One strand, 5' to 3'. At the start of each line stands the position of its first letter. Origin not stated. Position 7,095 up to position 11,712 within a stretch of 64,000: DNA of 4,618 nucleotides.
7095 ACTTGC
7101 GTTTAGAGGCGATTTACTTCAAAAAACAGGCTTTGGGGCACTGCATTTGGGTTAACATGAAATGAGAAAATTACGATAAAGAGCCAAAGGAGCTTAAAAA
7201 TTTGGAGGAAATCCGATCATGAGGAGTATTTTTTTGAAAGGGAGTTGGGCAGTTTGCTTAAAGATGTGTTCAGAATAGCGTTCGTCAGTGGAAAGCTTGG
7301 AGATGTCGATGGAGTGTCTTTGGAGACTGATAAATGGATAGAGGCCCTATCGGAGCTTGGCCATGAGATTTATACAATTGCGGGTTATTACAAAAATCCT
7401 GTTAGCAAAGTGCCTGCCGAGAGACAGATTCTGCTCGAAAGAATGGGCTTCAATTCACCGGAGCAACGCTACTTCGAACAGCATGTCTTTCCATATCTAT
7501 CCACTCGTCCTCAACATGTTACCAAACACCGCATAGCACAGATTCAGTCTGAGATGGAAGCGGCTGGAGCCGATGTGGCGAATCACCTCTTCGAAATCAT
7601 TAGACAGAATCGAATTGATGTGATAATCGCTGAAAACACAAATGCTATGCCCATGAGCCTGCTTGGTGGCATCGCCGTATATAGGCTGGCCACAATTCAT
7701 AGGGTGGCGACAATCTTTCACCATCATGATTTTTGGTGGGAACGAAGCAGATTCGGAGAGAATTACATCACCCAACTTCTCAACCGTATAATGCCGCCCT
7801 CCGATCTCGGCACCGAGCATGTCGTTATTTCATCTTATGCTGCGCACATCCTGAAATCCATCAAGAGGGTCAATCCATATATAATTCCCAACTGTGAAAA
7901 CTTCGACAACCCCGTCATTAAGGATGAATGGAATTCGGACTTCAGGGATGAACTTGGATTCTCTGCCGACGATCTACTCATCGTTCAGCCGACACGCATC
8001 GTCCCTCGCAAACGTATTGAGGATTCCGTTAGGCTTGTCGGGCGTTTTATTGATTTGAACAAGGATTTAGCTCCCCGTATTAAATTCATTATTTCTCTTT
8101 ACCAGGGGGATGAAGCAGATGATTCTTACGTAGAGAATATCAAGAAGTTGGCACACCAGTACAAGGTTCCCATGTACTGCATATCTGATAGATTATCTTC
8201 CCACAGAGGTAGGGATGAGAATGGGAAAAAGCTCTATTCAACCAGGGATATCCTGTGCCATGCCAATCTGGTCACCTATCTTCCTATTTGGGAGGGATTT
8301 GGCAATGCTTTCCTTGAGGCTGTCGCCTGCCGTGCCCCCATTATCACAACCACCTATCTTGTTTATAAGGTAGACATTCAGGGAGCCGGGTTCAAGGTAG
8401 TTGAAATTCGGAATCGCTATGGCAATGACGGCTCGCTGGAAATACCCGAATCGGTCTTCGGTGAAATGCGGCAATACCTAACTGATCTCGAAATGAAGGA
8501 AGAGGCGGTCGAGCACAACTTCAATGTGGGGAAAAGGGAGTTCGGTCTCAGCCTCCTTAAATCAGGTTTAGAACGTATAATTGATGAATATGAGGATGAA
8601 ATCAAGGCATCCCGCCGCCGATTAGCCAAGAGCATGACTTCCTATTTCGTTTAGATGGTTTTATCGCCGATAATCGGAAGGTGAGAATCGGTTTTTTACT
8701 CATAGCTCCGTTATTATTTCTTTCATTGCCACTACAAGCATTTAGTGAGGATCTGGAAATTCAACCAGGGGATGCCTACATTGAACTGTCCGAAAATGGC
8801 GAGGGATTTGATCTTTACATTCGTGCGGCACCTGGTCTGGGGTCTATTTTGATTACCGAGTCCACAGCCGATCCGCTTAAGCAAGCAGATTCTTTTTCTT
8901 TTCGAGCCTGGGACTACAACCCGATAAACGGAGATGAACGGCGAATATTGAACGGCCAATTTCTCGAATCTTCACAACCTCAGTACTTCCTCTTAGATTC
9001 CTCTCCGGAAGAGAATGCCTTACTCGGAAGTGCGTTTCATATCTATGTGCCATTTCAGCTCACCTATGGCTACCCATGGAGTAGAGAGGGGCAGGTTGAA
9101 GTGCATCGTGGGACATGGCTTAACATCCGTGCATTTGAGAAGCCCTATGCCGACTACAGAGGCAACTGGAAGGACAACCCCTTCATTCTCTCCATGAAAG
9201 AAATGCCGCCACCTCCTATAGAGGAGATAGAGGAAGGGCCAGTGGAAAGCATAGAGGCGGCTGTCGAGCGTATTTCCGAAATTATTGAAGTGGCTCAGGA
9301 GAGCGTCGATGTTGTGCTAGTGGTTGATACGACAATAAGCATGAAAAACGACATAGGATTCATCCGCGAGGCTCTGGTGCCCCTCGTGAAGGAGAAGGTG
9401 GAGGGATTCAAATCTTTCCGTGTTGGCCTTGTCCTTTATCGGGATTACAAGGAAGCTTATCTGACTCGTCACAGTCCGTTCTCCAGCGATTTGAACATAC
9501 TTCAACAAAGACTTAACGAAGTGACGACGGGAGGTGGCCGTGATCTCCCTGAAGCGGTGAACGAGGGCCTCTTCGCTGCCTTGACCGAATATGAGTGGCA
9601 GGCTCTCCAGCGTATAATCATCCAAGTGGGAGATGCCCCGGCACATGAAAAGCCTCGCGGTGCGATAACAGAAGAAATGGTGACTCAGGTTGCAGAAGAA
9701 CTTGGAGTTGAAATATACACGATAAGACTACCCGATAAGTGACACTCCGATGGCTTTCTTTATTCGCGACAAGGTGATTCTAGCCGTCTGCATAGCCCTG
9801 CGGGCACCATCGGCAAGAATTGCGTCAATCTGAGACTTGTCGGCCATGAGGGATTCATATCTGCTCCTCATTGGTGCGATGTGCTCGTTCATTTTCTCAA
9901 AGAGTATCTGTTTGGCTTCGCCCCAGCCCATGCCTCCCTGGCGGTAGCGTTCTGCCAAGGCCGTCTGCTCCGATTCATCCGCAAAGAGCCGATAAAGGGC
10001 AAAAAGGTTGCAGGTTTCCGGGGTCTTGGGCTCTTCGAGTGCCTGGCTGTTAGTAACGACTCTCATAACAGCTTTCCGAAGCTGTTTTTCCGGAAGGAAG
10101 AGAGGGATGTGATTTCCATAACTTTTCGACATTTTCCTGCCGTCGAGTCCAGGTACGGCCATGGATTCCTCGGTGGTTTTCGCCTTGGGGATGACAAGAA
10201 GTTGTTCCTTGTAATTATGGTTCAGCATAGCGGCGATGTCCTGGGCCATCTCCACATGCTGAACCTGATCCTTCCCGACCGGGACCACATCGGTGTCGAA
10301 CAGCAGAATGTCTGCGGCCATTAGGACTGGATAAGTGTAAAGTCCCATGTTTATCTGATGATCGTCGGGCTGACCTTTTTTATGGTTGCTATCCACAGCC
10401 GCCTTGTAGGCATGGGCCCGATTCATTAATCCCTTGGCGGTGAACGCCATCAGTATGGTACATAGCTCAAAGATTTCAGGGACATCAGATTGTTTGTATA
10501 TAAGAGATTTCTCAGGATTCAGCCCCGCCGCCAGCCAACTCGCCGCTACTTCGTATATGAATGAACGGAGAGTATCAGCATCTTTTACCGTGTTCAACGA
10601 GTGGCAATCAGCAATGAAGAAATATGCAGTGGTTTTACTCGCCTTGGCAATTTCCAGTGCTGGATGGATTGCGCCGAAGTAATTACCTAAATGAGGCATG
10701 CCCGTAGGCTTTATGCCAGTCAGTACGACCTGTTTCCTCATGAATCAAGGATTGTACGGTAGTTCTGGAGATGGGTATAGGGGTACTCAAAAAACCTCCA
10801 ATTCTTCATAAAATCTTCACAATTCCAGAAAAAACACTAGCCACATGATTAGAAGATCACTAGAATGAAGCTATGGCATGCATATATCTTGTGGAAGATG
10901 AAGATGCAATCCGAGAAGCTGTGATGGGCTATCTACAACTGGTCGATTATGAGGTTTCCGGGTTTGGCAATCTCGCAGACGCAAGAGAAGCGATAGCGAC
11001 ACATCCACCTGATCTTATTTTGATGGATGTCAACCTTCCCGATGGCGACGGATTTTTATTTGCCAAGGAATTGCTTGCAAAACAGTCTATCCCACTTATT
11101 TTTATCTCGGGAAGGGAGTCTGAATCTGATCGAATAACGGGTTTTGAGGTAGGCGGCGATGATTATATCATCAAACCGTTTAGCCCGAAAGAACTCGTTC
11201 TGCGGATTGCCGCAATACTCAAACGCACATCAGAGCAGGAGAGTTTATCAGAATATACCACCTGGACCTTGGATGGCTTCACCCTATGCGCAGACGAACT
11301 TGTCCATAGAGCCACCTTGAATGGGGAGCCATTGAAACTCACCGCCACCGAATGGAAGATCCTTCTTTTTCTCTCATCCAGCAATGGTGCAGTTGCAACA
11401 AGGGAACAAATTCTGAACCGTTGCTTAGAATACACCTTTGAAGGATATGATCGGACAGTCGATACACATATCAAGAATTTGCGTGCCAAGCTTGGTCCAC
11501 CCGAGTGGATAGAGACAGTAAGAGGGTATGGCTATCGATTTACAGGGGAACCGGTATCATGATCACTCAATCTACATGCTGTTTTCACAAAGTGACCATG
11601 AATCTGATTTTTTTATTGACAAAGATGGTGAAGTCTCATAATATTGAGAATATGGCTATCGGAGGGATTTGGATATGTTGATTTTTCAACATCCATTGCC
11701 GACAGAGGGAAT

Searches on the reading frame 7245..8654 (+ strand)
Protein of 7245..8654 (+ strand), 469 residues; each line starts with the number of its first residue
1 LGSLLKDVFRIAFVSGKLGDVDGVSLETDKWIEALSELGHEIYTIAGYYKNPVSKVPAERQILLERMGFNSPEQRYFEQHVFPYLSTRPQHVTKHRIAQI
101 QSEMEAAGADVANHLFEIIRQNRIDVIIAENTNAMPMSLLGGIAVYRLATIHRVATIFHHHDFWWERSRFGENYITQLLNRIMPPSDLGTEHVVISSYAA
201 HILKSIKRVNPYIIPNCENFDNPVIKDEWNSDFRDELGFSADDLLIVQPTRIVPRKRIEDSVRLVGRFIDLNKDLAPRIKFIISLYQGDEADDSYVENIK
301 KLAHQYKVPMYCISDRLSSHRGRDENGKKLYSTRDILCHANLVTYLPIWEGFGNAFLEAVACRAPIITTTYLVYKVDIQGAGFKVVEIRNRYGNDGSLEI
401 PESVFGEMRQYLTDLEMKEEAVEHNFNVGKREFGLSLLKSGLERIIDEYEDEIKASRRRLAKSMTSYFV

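Call 26: search_protein_families(library=pfam, proteins=[window:7245-8654:+], max_evalue=0.0001)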
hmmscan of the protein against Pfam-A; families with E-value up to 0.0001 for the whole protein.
window:7245-8654:+ (469 aa): 2 families
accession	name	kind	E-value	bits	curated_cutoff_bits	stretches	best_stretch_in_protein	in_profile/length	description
PF00534.26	Glycos_transf_1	-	9.8e-08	32.2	26.4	1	233-371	5-124/172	Glycosyl transferases group 1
PF13439.12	Glyco_transf_4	-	9.4e-05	22.9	28.5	0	105-216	54-164/170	Glycosyltransferase Family 4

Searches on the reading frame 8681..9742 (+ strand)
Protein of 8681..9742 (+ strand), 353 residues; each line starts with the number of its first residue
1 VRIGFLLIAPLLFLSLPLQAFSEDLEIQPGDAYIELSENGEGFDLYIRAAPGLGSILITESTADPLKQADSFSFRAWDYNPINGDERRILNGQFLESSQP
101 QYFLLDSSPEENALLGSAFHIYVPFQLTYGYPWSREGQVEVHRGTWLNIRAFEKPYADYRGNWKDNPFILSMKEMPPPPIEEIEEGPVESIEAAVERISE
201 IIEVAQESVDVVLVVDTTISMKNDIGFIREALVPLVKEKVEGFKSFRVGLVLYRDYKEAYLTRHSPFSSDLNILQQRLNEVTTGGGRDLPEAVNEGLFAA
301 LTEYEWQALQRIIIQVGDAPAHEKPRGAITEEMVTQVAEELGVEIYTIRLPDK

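Call 26: search_protein_families(library=pfam, proteins=[window:8681-9742:+], max_evalue=0.0001)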
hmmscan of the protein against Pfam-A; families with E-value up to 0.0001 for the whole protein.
window:8681-9742:+ (353 aa): 1 family
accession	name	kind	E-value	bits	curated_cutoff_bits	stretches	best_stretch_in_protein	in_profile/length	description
PF25106.1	VWA_4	-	3.3e-07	30.4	27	1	211-323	2-108/169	von Willebrand factor A domain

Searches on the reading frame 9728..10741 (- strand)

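Call 26: search_protein_families(library=pfam, proteins=[window:9728-10741:-], max_evalue=0.0001)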
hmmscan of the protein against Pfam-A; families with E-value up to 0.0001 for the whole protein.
window:9728-10741:- (337 aa): 1 family
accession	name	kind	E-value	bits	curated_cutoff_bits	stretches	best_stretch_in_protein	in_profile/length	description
PF00579.31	tRNA-synt_1b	-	2.1e-52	178.7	21.1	1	4-287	6-290/292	tRNA synthetases class I (W and Y)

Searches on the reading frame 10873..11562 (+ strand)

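Call 26: search_protein_families(library=pfam, proteins=[window:10873-11562:+], max_evalue=0.0001)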
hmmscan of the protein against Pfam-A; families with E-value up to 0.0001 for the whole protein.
window:10873-11562:+ (229 aa): 2 families
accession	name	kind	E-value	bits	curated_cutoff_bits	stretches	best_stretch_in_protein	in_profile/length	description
PF00072.30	Response_reg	-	4e-24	85.4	30.2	1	4-112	1-110/111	Response regulator receiver domain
PF00486.34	Trans_reg_C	-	8.7e-23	80.6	26.2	1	151-223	1-77/77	Transcriptional regulatory protein, C terminal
